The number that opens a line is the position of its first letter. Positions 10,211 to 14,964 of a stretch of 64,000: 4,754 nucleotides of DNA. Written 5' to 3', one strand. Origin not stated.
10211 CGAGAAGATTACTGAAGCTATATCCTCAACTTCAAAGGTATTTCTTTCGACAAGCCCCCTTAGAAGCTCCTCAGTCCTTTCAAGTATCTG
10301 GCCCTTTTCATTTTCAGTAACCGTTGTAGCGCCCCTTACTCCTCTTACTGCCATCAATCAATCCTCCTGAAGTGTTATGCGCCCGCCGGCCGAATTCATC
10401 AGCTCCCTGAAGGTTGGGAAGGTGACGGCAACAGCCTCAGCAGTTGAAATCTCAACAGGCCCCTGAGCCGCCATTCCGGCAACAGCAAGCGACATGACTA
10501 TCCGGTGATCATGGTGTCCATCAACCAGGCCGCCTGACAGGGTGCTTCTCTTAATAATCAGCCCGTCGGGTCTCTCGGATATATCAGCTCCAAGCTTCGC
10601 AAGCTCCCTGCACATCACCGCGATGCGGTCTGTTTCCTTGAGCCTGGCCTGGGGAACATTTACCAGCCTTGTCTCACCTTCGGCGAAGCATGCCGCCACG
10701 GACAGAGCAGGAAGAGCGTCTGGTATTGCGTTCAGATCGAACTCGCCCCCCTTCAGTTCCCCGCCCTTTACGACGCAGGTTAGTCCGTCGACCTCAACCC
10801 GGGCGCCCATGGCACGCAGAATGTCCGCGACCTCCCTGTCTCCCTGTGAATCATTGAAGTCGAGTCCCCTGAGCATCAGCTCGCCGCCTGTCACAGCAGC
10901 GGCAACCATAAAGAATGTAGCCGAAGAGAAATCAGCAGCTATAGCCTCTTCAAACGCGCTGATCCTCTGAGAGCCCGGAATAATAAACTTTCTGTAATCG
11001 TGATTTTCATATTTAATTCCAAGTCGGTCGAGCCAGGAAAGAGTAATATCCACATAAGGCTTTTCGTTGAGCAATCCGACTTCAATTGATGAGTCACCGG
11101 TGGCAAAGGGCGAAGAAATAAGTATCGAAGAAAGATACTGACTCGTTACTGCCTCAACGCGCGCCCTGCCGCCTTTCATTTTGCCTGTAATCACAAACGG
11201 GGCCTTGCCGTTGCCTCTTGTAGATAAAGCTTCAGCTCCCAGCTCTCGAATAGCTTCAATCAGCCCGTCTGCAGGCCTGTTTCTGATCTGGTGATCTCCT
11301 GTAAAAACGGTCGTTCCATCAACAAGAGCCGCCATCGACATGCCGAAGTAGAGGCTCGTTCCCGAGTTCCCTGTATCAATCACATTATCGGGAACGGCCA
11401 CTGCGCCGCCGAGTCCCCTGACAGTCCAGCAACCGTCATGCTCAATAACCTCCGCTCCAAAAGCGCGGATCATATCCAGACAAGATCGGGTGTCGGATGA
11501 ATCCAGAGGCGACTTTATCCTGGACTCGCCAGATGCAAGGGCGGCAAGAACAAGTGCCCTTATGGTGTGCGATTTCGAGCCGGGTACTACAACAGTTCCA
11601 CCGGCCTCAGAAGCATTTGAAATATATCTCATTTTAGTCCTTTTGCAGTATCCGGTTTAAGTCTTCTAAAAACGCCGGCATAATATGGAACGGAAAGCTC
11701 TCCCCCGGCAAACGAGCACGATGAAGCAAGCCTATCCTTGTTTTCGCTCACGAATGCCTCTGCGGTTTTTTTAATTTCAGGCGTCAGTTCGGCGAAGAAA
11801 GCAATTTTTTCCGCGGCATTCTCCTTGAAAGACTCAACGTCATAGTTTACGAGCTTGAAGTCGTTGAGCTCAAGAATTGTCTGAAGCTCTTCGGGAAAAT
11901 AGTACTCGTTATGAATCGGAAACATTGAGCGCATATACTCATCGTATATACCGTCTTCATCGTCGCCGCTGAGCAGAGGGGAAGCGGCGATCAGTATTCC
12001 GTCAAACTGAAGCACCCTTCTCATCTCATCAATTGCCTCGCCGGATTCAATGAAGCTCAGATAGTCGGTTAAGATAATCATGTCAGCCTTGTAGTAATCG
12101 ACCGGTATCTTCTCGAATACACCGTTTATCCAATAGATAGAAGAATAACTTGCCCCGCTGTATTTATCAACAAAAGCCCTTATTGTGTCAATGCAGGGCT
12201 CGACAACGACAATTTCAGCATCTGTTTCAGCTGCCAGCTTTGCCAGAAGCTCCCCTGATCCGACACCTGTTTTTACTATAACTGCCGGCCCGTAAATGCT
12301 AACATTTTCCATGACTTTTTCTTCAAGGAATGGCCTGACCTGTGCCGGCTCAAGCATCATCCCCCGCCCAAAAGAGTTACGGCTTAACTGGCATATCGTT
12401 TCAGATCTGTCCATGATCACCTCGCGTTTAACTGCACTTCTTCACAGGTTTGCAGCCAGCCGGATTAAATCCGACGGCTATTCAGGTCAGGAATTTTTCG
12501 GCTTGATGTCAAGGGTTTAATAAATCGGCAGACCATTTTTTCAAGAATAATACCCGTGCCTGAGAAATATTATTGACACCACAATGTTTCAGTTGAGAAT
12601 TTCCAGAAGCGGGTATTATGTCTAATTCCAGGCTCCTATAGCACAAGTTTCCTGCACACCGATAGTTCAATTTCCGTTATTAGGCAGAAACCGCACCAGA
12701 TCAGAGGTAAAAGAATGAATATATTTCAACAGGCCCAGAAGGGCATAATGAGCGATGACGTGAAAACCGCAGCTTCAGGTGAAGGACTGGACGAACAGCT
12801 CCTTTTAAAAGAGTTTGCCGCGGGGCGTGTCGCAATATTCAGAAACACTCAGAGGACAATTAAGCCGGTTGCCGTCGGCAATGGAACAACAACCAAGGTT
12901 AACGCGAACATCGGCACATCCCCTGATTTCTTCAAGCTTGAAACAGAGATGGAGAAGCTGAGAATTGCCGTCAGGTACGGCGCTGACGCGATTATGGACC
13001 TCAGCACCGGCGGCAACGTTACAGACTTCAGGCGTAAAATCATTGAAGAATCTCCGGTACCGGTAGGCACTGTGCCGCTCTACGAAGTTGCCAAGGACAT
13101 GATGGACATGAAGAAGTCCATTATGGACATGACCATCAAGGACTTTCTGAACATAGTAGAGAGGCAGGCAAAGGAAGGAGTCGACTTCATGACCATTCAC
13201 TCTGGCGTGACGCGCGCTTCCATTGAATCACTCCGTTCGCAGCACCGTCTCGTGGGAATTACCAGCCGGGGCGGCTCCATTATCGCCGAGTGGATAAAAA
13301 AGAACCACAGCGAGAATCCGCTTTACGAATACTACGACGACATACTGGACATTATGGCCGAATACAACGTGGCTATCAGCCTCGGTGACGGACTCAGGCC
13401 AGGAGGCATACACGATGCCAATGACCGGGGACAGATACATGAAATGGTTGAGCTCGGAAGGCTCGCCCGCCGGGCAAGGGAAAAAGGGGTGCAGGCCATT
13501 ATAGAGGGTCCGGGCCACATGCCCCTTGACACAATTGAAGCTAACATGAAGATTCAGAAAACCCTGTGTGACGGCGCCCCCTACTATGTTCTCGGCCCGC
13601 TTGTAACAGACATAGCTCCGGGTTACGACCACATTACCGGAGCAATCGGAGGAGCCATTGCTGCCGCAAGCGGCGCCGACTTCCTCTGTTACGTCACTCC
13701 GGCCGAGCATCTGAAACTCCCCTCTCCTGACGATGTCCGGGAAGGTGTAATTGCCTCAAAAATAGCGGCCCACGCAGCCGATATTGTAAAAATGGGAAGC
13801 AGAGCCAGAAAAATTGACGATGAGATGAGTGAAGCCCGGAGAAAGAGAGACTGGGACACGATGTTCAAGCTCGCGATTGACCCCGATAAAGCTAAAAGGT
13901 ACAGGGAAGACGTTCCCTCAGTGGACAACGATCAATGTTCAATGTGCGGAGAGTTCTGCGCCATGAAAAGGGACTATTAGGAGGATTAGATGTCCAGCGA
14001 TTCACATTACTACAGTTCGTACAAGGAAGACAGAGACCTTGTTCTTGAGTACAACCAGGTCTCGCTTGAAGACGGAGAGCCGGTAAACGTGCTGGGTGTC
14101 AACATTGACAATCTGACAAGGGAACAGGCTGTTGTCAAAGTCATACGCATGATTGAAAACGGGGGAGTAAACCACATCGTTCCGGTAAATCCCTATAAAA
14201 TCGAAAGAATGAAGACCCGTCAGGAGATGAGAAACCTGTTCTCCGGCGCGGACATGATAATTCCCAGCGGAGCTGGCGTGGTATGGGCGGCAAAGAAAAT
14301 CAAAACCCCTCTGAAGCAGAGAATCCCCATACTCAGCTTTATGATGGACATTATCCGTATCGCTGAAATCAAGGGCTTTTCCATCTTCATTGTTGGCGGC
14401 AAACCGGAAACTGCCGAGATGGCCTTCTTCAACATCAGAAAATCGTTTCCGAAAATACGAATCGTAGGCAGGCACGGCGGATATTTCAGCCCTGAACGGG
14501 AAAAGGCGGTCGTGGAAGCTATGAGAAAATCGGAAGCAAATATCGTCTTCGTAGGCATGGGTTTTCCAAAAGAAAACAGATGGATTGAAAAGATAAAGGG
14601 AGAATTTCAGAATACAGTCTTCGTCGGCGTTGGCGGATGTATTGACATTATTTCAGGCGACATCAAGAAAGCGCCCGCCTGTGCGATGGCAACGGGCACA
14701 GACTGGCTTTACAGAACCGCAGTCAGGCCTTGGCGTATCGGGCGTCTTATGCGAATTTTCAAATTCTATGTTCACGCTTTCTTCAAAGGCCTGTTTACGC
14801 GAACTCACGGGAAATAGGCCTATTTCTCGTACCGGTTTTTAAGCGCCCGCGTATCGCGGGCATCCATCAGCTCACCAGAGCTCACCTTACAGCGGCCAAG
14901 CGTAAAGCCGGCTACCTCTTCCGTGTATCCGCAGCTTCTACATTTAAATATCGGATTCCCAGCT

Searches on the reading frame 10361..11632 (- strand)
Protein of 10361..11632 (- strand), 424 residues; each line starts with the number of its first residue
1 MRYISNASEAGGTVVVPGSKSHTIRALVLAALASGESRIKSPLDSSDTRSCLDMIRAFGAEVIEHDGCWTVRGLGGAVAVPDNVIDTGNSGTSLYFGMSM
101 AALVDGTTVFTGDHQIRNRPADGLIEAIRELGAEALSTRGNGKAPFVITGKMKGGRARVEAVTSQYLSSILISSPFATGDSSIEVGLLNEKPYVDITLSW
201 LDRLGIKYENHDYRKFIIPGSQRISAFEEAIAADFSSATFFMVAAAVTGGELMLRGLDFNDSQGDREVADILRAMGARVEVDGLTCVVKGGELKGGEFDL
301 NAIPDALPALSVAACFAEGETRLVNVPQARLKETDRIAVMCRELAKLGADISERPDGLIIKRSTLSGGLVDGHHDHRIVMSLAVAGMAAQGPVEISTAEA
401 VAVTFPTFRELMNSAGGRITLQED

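Call 21: search_protein_families(library=pfam, proteins=[window:10361-11632:-], max_evalue=0.001)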
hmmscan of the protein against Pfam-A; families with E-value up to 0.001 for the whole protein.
window:10361-11632:- (424 aa): 1 family
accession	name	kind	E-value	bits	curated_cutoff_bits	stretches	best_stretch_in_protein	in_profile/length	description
PF00275.25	EPSP_synthase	-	1.4e-108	363.7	22.8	1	10-410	7-415/417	EPSP synthase (3-phosphoshikimate 1-carboxyvinyltransferase)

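Call 44: list_cluster_members(proteins=[P0001, P0391, window:10361-11632:-, window:13990-14814:+])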
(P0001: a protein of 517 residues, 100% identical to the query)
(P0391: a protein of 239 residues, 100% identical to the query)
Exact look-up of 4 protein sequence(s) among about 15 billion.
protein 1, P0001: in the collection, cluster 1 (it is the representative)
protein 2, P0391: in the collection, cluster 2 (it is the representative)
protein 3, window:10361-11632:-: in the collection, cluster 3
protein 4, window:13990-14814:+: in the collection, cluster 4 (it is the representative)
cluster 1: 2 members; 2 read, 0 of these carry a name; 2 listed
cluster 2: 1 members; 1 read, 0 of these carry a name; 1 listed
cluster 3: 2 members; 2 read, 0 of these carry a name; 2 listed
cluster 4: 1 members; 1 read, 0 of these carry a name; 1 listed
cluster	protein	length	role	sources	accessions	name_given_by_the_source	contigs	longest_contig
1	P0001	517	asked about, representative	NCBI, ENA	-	-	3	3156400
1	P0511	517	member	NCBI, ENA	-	-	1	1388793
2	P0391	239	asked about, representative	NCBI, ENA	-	-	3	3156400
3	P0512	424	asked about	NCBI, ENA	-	-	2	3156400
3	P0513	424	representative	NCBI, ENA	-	-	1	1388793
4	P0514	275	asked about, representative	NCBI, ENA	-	-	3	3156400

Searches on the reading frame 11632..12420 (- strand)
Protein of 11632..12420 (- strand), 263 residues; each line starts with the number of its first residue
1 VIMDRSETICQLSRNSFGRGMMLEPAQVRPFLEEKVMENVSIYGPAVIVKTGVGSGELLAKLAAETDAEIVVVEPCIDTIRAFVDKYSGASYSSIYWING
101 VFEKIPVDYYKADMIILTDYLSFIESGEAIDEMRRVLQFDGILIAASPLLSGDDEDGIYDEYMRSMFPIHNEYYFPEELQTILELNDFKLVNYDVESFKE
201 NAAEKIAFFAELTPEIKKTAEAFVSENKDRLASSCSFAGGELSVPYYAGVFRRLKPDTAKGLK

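Call 21: search_protein_families(library=pfam, proteins=[window:11632-12420:-], max_evalue=0.001)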
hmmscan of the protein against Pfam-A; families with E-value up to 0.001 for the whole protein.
window:11632-12420:- (263 aa): 2 families
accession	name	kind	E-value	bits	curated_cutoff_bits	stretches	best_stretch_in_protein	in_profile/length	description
PF08241.18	Methyltransf_11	-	7.6e-07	30.1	21.2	1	51-144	3-94/95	Methyltransferase domain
PF13649.12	Methyltransf_25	-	9.7e-07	29.8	27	1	48-141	1-97/97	Methyltransferase domain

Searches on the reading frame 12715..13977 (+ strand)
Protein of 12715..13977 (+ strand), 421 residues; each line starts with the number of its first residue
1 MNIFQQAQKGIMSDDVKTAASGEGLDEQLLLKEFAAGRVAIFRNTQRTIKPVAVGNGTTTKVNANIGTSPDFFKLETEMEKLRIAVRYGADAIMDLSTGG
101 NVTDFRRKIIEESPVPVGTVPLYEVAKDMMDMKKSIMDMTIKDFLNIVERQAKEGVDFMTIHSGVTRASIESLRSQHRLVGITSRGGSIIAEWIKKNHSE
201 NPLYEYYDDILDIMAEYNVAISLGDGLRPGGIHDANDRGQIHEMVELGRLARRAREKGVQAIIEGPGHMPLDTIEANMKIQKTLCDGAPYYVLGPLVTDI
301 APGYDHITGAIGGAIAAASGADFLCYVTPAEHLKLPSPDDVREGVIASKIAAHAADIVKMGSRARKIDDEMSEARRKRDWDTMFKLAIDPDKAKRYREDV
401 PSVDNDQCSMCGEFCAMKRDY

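Call 5: search_protein_families(library=pfam, proteins=[window:12715-13977:+], max_evalue=0.01)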
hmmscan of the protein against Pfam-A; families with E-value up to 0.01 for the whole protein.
window:12715-13977:+ (421 aa): 1 family
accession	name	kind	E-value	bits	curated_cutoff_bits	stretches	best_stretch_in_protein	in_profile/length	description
PF01964.24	ThiC_Rad_SAM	-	6.4e-189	628.5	25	1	4-418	3-416/420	Radical SAM ThiC family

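Call 6: search_protein_families(library=ncbifam, proteins=[window:12715-13977:+], max_evalue=0.01)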
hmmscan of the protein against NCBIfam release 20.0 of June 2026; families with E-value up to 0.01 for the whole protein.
window:12715-13977:+ (421 aa): 4 families
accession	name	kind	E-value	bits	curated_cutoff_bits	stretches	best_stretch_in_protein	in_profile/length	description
NF009895.0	PRK13352.1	equivalog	4e-188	625.5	410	1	2-419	3-416/430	phosphomethylpyrimidine synthase ThiC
TIGR00190.1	thiC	equivalog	3.5e-180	599.3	460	1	3-418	3-416/423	phosphomethylpyrimidine synthase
TIGR04386.1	ThiC_like_1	exception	2.4e-155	517.5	700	1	5-418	4-418/426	B12 lower ligand biosynthesis ThiC-like protein BzaB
NF006763.1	PRK09284.1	equivalog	5.1e-142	474.2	650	1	19-419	158-559/564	phosphomethylpyrimidine synthase ThiC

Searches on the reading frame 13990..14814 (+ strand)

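Call 5: search_protein_families(library=pfam, proteins=[window:13990-14814:+], max_evalue=0.01)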
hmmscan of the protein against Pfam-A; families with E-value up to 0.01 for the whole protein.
window:13990-14814:+ (275 aa): 1 family
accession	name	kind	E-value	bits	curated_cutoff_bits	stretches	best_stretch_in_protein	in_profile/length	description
PF03808.19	Glyco_tran_WecG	-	1e-51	175.6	27.4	1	87-253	1-167/168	Glycosyl transferase WecG/TagA/CpsF family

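Call 6: search_protein_families(library=ncbifam, proteins=[window:13990-14814:+], max_evalue=0.01)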
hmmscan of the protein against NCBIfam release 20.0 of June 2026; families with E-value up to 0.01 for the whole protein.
window:13990-14814:+ (275 aa): 4 families
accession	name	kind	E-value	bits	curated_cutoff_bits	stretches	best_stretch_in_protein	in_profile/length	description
NF041710.1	UDPacetylman_taseTarA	equivalog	3.8e-51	173.9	350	1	30-262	7-239/247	N-acetylglucosaminyldiphosphoundecaprenol N-acetyl-beta-D-mannosaminyltransferase TarA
TIGR00696.1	wecG_tagA_cpsF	superfamily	6.6e-42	143.2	69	1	83-259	2-178/178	WecB/TagA/CpsF family glycosyltransferase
NF002980.1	PRK03692.1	equivalog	5.5e-35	120.9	323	1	32-263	4-235/240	lipopolysaccharide N-acetylmannosaminouronosyltransferase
NF041872.1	EPS_EpsA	equivalog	3e-26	92.3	500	1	34-255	20-244/265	exopolysaccharide biosynthesis glycosyltransferase EpsA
